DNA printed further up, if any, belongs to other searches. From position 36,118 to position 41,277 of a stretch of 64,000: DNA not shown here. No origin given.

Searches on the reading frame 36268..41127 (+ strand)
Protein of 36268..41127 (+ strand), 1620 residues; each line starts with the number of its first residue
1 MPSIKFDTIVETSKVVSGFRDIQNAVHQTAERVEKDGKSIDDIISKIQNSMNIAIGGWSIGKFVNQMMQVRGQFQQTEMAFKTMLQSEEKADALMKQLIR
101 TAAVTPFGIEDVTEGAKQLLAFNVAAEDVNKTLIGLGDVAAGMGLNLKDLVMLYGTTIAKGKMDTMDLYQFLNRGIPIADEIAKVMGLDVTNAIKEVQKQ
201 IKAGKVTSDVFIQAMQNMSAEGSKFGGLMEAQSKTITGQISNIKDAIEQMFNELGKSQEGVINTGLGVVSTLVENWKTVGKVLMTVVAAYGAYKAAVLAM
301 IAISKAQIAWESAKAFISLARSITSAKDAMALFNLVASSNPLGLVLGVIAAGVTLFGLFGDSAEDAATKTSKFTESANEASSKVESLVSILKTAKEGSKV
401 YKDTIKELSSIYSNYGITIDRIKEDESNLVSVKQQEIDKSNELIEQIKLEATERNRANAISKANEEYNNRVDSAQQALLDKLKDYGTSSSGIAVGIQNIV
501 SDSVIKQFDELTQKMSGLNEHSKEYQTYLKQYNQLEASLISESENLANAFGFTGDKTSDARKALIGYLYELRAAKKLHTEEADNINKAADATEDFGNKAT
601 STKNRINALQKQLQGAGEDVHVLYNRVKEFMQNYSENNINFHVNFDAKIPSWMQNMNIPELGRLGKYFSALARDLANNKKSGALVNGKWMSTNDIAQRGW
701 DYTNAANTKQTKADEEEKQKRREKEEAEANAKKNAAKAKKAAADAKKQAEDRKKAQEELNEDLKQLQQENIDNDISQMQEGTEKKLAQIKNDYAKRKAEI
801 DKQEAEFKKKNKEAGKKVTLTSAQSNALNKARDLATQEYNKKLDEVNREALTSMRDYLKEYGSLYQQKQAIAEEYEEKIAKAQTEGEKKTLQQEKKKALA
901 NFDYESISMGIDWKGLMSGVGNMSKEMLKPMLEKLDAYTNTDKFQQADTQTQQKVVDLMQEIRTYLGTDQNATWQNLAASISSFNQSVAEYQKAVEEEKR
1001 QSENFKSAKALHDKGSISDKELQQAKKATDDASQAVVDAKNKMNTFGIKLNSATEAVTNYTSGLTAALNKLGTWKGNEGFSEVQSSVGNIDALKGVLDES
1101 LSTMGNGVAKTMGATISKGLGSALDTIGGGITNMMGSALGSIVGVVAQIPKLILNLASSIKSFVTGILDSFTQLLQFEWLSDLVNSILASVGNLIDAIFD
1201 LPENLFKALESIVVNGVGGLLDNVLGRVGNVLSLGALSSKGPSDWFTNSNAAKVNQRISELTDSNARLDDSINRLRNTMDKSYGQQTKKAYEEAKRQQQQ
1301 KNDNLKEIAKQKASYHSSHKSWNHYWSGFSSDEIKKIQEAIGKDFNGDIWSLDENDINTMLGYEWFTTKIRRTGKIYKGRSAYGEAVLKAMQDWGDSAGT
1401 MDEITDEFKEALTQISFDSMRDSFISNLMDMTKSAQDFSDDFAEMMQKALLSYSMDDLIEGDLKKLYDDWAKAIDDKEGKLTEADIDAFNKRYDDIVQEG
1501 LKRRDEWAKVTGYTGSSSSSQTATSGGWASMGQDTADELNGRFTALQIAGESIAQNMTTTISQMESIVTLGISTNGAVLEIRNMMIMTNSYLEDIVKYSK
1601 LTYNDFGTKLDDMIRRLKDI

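Call 88: search_protein_families(library=pfam, proteins=[window:36268-41127:+], max_evalue=0.001)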
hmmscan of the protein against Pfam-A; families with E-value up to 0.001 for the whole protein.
window:36268-41127:+ (1620 aa): 1 family
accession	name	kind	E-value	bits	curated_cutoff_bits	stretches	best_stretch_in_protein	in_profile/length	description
PF20155.4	TMP_3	-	6.4e-27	95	41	1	66-255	2-191/192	Tape measure protein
